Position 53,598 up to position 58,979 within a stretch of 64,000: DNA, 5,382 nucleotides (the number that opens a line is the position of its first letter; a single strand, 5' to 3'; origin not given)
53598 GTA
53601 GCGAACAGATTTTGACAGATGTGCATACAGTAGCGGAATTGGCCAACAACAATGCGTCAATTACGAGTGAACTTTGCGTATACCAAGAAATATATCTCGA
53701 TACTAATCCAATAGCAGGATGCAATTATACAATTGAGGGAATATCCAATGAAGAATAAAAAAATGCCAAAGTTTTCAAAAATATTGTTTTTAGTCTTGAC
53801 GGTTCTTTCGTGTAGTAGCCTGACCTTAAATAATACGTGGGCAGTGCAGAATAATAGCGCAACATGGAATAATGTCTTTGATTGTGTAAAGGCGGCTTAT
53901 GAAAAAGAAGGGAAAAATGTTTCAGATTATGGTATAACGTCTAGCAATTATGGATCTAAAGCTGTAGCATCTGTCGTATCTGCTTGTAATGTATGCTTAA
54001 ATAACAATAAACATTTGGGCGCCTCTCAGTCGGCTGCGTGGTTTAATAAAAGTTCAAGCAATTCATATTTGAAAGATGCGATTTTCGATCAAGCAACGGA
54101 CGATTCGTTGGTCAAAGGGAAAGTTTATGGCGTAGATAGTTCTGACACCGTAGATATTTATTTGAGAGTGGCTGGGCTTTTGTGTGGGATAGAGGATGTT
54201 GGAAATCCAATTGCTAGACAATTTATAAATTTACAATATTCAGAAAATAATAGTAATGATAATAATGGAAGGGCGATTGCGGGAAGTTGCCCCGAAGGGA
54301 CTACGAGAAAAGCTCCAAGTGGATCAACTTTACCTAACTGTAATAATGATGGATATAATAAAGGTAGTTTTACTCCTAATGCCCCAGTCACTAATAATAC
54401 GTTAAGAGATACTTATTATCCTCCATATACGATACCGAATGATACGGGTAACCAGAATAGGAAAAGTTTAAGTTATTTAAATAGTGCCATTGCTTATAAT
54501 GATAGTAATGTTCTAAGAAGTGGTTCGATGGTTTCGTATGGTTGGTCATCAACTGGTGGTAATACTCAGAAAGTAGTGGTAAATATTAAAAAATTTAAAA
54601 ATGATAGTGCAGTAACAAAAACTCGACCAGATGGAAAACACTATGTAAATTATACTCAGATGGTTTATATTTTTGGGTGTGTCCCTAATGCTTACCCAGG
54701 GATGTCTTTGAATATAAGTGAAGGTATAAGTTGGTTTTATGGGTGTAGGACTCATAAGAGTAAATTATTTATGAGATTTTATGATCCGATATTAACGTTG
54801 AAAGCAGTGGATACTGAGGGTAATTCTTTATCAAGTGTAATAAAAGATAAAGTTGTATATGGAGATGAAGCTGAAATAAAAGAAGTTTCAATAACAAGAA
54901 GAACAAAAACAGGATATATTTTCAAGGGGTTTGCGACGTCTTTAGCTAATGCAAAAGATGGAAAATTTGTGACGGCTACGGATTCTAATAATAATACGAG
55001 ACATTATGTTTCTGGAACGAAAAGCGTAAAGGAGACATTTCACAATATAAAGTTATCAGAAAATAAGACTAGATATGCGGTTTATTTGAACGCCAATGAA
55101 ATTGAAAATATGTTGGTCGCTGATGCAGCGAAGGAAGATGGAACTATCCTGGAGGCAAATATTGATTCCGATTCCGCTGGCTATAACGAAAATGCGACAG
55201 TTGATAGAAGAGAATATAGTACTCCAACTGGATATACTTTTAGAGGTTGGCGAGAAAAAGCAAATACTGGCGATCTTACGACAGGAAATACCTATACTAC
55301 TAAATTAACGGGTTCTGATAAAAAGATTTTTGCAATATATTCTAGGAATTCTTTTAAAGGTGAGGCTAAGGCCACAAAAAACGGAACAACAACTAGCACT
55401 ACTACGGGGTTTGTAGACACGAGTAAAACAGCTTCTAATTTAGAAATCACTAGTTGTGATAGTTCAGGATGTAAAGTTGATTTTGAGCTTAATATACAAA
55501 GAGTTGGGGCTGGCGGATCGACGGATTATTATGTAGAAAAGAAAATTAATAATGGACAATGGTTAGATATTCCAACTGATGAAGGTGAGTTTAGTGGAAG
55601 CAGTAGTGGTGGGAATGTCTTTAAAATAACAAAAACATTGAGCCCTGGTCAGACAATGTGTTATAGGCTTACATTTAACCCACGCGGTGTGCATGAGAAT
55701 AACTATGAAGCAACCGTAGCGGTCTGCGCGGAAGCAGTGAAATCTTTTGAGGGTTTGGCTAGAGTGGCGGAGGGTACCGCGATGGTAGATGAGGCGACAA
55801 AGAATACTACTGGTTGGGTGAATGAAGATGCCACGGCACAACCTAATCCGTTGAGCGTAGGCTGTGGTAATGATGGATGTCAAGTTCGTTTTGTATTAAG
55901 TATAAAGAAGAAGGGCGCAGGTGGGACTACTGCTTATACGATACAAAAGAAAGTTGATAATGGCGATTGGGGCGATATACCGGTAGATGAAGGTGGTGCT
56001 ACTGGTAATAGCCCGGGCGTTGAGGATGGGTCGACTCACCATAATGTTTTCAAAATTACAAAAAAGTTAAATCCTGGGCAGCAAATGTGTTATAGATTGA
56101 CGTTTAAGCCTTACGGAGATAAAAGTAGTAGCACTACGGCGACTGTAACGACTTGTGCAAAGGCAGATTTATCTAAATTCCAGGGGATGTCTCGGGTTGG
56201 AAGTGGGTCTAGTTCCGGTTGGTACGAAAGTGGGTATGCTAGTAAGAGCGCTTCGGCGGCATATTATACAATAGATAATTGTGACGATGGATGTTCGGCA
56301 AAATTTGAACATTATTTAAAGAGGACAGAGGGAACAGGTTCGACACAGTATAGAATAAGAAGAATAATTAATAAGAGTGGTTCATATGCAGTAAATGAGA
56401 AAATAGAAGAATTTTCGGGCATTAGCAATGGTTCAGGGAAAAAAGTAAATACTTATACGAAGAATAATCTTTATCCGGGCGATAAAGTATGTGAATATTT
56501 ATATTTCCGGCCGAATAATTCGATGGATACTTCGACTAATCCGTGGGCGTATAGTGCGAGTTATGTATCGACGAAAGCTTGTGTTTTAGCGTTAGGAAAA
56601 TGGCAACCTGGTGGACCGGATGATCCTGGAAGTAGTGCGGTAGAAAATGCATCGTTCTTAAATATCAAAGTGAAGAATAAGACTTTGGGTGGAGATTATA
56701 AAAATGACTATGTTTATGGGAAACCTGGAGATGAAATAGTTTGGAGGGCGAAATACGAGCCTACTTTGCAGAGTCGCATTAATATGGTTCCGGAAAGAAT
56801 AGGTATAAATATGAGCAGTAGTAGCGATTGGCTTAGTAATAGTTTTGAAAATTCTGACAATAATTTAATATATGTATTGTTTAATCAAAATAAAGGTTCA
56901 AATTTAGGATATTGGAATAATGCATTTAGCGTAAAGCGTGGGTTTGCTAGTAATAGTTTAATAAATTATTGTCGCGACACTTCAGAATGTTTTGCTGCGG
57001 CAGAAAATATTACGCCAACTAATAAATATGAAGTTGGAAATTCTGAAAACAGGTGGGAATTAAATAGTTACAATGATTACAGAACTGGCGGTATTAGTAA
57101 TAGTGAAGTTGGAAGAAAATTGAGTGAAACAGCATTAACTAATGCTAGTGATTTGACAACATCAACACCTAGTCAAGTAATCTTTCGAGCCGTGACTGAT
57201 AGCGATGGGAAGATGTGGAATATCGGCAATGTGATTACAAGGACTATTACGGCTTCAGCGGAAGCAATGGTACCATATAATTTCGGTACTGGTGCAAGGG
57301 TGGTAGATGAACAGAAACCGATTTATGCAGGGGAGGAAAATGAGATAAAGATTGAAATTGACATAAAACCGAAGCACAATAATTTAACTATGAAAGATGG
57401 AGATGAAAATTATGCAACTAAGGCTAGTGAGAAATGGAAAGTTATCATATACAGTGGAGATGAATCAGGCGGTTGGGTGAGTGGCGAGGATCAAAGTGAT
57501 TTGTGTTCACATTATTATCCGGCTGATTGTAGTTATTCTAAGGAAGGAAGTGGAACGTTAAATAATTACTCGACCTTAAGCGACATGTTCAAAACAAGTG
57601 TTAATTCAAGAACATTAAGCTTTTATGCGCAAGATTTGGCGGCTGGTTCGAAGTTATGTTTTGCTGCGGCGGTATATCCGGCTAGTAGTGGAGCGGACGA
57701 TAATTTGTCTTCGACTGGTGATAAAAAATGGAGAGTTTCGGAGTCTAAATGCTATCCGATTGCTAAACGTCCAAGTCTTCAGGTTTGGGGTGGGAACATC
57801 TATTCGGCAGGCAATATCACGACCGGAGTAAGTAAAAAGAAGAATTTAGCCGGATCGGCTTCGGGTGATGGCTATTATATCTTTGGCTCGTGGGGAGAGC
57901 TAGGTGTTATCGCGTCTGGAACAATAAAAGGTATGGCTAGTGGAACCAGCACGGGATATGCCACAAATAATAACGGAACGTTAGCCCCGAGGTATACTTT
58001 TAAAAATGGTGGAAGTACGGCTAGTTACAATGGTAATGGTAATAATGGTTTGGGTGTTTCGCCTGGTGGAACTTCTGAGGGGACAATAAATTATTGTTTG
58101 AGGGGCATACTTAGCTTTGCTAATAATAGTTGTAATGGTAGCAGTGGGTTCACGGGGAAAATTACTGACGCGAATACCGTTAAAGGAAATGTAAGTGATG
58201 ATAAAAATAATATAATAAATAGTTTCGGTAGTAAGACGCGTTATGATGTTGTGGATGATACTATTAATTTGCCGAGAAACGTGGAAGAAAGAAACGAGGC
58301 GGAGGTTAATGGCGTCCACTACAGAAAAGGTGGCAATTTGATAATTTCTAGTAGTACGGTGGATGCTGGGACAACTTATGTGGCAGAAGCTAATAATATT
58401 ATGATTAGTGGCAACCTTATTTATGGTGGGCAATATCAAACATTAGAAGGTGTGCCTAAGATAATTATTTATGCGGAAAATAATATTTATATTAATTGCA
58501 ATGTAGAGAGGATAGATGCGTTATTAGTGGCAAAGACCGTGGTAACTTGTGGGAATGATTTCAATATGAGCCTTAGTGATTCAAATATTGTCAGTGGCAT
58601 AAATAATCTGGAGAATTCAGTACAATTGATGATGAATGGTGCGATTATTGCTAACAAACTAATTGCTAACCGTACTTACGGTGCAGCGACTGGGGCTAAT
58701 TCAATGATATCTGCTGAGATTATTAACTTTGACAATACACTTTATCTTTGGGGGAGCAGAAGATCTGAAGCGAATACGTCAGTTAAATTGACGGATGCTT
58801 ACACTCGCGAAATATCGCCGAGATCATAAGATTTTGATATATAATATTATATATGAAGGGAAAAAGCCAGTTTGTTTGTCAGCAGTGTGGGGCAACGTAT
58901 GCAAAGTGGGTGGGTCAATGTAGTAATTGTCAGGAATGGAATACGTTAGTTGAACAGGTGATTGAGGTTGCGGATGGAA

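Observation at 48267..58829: Mirror-image duplicated two-gene module: small Cys-motif membrane protein plus giant secreted protein, present twice and divergently transcribed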

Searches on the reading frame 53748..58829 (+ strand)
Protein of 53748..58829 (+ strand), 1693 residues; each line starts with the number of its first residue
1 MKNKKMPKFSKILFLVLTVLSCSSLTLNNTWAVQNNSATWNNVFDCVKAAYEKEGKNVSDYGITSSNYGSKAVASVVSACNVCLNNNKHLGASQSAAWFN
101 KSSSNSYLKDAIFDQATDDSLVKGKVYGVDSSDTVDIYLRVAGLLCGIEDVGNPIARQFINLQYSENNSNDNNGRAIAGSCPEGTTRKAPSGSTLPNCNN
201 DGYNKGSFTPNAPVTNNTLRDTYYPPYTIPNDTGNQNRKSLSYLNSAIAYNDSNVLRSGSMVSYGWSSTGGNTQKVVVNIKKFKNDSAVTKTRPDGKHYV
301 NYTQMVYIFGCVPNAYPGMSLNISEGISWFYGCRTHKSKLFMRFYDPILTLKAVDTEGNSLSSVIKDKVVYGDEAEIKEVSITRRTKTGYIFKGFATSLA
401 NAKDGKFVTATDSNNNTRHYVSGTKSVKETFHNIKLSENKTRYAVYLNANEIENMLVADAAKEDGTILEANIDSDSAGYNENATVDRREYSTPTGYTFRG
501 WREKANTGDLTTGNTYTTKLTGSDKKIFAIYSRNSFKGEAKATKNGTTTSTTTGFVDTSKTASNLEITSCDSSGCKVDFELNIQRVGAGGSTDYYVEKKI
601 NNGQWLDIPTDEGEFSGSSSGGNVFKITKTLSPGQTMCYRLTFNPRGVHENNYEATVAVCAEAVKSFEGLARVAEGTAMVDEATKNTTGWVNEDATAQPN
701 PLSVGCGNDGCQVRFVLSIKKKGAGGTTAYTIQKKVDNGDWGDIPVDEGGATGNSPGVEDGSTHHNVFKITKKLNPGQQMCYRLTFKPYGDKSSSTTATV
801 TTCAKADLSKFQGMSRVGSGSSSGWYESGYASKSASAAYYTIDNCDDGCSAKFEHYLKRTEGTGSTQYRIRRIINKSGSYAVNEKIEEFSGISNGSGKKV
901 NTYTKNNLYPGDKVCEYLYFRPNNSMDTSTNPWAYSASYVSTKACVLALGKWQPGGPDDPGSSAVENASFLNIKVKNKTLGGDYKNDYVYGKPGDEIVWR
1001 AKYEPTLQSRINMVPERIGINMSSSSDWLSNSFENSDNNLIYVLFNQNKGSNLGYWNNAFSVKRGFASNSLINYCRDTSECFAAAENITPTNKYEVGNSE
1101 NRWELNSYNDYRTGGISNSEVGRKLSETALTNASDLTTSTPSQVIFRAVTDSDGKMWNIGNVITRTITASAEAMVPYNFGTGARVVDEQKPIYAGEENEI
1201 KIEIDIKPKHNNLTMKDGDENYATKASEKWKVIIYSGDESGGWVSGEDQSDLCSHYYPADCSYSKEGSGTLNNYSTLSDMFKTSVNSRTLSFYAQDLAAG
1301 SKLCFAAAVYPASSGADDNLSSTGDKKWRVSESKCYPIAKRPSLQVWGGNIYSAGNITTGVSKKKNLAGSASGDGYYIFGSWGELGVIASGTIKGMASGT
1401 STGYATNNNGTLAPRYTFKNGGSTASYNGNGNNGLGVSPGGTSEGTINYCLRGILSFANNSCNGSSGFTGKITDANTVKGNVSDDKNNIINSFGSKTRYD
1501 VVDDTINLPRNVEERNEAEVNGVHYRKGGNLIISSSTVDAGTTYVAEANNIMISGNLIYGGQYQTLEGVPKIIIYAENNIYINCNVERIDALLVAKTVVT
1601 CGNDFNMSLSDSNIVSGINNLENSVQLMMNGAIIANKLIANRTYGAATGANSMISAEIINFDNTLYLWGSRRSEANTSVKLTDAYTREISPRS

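Call 6: search_protein_families(library=pfam, proteins=[window:53748-58829:+], max_evalue=1)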
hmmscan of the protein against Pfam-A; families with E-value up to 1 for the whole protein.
window:53748-58829:+ (1693 aa): 4 families
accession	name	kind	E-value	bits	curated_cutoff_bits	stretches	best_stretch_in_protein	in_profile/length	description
PF09479.16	Flg_new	-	0.0033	18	27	1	475-518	12-56/65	Listeria-Bacteroides repeat domain (List_Bact_rpt)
PF18998.6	Flg_new_2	-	0.032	14.6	23.6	1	492-534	31-72/73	Divergent InlB B-repeat domain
PF16154.11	DUF4862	-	0.16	11.8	25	1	27-90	42-106/291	Domain of unknown function (DUF4862)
PF19180.5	DUF5862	-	0.31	11.4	33.3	1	1366-1409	15-58/68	Family of unknown function (DUF5862)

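Call 9: search_protein_families(library=ncbifam, proteins=[window:53748-58829:+], max_evalue=1)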
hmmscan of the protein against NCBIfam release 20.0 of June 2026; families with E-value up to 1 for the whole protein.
window:53748-58829:+ (1693 aa): 0 families

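Call 10: search_solved_structures(query=window:53748-58829:+, max_evalue=1)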
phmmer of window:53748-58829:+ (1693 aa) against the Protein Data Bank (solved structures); distinct sequences matched with E-value up to 1: 0.

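Call 95: search_protein_families(library=phrogs, proteins=[window:53748-58829:+], max_evalue=0.01)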
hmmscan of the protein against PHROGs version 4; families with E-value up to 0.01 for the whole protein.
window:53748-58829:+ (1693 aa): 0 families

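Call 96: search_protein_families(library=padloc, proteins=[window:53748-58829:+], max_evalue=0.01)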
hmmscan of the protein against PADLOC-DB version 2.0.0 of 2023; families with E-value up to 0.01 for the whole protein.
window:53748-58829:+ (1693 aa): 0 families

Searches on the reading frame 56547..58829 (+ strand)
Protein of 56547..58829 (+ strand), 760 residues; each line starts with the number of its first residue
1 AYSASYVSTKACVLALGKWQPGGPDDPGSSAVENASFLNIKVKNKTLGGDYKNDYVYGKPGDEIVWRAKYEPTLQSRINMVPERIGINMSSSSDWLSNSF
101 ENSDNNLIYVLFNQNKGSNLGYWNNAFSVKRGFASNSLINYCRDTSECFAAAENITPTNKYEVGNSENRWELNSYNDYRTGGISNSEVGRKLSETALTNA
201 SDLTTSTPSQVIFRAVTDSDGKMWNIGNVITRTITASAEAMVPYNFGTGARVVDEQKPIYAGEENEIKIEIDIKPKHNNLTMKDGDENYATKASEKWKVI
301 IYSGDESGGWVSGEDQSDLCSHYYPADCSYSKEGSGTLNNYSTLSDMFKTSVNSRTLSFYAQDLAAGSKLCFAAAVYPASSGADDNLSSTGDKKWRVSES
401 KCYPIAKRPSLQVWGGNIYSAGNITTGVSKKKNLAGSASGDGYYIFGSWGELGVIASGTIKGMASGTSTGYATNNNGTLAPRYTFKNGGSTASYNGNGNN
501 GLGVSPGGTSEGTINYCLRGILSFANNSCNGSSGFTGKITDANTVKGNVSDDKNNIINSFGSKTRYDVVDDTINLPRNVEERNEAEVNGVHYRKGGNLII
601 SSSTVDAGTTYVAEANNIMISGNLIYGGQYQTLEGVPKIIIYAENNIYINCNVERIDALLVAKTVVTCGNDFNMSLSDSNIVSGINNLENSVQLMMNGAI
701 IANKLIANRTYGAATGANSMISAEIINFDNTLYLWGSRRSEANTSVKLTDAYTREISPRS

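Call 45: predict_structure(alignment_id=A4)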
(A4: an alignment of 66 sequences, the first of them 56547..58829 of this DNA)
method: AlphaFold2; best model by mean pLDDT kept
length: 760 residues; sequences in the alignment: 66
mean_pLDDT: 81.3   pTM: 0.73
mean pLDDT of the five models: 81.3, 78.9, 78.2, 77.4, 76.9
residues with pLDDT >= 90: 338; 70-90: 248; 50-70: 122; < 50: 52
segments of 3 or more residues with pLDDT < 50: 1-4, 29-32, 149-152, 484-497, 499-502, 743-760
pLDDT, mean of each block of 10 residues (from residue 1): 50 78 53 68 94 96 95 93 95 92 96 95 94 63 53 64 94 82 92 94 91 94 95 95 97 85 92 97 96 91 71 67 79 89 88 92 83 94 97 93 87 87 88 71 83 84 81 64 49 45 64 70 63 70 66 73 78 80 66 90 89 91 90 85 95 94 93 87 81 90 90 69 88 69 43 37
secondary structure, 60 per line:
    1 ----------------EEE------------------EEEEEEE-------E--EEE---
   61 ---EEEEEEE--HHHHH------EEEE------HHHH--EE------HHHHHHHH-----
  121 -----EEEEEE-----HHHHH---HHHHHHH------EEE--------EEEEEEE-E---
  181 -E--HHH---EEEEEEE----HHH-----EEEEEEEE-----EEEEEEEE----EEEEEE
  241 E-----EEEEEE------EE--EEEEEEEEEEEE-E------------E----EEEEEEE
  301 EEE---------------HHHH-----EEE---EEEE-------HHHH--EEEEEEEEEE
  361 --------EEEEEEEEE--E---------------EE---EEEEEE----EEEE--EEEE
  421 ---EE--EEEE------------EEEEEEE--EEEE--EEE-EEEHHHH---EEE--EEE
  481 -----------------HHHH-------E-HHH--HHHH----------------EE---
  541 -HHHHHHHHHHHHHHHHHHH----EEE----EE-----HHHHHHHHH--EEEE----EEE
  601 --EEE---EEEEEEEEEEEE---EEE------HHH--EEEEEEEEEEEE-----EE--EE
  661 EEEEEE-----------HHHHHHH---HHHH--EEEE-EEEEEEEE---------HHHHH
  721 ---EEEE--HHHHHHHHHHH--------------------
elements in order (helices of 4 or more, strands of 3 or more residues): E17-19 E38-44 E55-57 E64-70 H73-77 E84-87 H94-97 H108-115 E126-131 H137-141 H145-151 E158-160 E169-175 E191-197 E210-217 E223-230 E235-241 E247-252 E263-274 E294-303 H319-322 E328-330 E334-337 H345-348 E351-360 E369-377 E401-406 E411-414 E417-420 E428-431 E444-450 E453-456 E459-461 E463-465 H466-469 E473-475 E478-480 H498-501 H516-519 H542-560 E565-567 H579-587 E590-593 E598-600 E603-605 E609-620 E624-626 E638-649 E659-666 H678-684 H688-691 E694-697 E699-706 H716-720 E724-727 H730-740

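Call 49: fold_search(model_id=the predicted structure, library=pdb)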
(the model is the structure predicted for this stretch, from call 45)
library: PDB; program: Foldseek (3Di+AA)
matches with E <= 10: 1523; with E <= 0.001: 49
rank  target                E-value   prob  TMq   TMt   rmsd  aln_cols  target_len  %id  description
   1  9lr7_B                2.1e-06  0.99  0.11  0.18  23.0       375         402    8  Crystal Structure of the Basal pilin EbpB from Enterococcus faecalis. (released 2025-07-16)
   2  5z0z_B                1.0e-05  0.95  0.11  0.16  21.7       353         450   10  Crystal structure of shaft pilin spaD from Lactobacillus rhamnosus GG - D242A mutant (released 2018-06-20)
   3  5z0z_A                1.2e-05  0.96  0.11  0.17  21.8       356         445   10  Crystal structure of shaft pilin spaD from Lactobacillus rhamnosus GG - D242A mutant (released 2018-06-20)
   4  9lr7_C                1.4e-05  0.90  0.09  0.16  20.3       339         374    8  Crystal Structure of the Basal pilin EbpB from Enterococcus faecalis. (released 2025-07-16)
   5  8beg_A                1.7e-05  0.97  0.14  0.16  15.1       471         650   11  Structure of Ig-like domains from PrgB (released 2022-11-30)
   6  8beg_B                1.8e-05  0.97  0.14  0.15  15.3       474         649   10  Structure of Ig-like domains from PrgB (released 2022-11-30)
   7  4hss_A                2.3e-05  0.97  0.11  0.19  22.4       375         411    9  Structure of the Full-Length Major Pilin SpaD from Corynebacterium diphtheriae (released 2013-11-13)
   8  4kkr_A                3.5e-05  1.00  0.11  0.32  22.8       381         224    8  Crystal structure of Vibrio cholerae RbmA (crystal form 3) (released 2013-05-22)
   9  5z24_A                3.7e-05  0.87  0.11  0.17  21.3       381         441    9  Crystal structure of shaft pilin spaD from Lactobacillus rhamnosus GG - K365A mutant (released 2018-06-20)
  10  5z24_B                3.7e-05  0.85  0.10  0.16  21.3       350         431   11  Crystal structure of shaft pilin spaD from Lactobacillus rhamnosus GG - K365A mutant (released 2018-06-20)
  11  4mkm                  4.7e-05  0.98  0.13  0.26  12.9       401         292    9  Repeat domains 1 & 2 of Clostridium perfringens Cpe0147 (released 2013-12-04)
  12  4be6_A                4.9e-05  0.99  0.11  0.32  22.8       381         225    8  V. cholera biofilm scaffolding protein RbmA (released 2013-12-18)
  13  4kkp_B                5.8e-05  0.99  0.11  0.30  22.1       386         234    9  Crystal structure of Vibrio cholerae RbmA (crystal form 2) (released 2013-05-22)
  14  9lr7_A                6.1e-05  0.91  0.11  0.18  22.5       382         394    7  Crystal Structure of the Basal pilin EbpB from Enterococcus faecalis. (released 2025-07-16)
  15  5yxo                  7.7e-05  0.82  0.10  0.16  26.8       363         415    8  Crystal structure of shaft pilin spaD from Lactobacillus rhamnosus GG in bent conformation (released 2018-06-20)
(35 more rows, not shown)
